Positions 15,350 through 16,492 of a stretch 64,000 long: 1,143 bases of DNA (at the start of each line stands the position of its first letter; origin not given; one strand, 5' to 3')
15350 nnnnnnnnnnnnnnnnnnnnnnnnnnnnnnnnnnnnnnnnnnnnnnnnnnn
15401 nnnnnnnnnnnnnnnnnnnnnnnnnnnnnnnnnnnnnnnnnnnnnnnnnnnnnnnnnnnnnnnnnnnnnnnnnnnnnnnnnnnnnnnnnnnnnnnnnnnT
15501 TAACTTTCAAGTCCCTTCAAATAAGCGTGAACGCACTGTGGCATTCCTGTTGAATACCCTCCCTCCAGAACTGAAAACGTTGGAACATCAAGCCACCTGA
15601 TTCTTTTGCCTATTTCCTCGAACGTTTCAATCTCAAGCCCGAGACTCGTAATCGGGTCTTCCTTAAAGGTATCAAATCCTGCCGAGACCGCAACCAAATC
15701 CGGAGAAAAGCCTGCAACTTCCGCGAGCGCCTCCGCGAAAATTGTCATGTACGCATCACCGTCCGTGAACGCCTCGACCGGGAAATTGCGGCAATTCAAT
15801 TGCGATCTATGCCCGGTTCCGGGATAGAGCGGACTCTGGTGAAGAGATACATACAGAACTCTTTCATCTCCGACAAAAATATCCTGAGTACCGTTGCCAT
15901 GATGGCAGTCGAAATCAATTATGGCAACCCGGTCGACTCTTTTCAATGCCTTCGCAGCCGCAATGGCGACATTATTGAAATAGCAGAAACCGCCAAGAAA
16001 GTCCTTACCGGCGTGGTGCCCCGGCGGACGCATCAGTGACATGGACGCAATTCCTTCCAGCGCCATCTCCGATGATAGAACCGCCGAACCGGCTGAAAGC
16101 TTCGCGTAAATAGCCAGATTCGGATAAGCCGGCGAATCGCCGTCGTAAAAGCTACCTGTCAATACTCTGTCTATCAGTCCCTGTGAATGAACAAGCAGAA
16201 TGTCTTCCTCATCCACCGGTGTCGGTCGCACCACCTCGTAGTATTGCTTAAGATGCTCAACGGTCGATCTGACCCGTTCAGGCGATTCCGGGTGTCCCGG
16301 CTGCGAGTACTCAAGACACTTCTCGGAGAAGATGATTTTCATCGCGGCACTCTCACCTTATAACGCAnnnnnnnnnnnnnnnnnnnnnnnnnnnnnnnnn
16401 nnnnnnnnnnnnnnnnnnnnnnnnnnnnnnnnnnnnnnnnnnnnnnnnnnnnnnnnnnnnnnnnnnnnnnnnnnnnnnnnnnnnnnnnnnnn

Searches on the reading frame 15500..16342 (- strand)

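Call 105: search_protein_families(library=pfam, proteins=[window:15500-16342:-], max_evalue=0.0001)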
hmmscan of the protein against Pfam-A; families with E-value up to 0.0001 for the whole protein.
window:15500-16342:- (280 aa): 1 family
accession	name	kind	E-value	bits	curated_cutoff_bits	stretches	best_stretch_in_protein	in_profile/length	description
PF00850.24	Hist_deacetyl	-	4.6e-65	220.3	27.9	1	17-277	1-297/298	Histone deacetylase domain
